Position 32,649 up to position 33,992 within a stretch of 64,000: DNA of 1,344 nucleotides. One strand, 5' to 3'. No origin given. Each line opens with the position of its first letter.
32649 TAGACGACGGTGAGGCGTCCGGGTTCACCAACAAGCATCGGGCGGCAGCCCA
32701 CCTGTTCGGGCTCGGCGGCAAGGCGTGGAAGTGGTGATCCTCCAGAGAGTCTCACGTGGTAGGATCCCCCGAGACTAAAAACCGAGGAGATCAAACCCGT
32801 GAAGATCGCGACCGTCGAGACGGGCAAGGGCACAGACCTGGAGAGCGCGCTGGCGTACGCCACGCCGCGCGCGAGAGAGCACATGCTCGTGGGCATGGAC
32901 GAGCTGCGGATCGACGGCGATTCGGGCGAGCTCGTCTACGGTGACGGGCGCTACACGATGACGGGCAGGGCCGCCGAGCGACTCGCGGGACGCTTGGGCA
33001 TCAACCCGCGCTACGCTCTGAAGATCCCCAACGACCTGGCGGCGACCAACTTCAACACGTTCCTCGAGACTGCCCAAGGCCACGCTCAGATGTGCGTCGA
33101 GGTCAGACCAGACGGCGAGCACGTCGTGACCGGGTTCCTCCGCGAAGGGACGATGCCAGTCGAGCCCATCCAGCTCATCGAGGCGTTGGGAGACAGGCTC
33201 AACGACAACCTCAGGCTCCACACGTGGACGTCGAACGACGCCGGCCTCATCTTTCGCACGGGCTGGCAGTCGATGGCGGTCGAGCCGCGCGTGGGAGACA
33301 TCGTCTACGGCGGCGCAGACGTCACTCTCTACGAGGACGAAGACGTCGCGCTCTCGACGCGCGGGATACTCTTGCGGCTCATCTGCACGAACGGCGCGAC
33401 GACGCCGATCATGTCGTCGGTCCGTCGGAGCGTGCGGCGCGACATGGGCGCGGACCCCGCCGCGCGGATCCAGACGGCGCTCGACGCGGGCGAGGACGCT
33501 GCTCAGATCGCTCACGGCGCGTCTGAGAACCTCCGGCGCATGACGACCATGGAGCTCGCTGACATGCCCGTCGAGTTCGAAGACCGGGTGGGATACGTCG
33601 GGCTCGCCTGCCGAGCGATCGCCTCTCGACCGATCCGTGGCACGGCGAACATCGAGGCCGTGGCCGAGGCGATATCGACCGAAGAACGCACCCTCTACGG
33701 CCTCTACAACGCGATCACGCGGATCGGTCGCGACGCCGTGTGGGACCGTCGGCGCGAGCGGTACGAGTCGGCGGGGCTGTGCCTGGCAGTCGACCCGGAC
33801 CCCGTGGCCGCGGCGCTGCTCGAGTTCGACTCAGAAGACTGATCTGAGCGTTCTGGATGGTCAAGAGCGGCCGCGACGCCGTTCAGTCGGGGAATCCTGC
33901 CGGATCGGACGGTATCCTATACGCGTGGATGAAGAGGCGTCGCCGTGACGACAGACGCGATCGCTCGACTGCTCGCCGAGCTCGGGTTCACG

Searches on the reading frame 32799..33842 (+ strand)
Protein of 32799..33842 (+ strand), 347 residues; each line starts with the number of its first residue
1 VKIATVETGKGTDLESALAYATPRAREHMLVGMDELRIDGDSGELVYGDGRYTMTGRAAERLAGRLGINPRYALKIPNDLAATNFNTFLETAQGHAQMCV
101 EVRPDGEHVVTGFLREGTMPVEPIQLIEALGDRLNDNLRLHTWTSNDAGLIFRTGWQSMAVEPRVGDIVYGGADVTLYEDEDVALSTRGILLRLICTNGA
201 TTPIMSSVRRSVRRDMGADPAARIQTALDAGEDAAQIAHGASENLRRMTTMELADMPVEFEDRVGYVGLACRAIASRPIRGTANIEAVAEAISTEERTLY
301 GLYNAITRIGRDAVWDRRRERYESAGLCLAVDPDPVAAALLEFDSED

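Call 40: search_protein_families(library=pfam, proteins=[window:32799-33842:+], max_evalue=0.01)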
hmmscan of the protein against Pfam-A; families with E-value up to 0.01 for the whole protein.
window:32799-33842:+ (347 aa): 0 families

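Call 89: search_protein_families(library=phrogs, proteins=[window:32799-33842:+], max_evalue=0.001)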
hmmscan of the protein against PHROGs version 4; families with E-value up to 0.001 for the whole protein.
window:32799-33842:+ (347 aa): 1 family
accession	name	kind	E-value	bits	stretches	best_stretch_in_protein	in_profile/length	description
phrog_1362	-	unknown function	4.7e-15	56.6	1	36-326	54-379/391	-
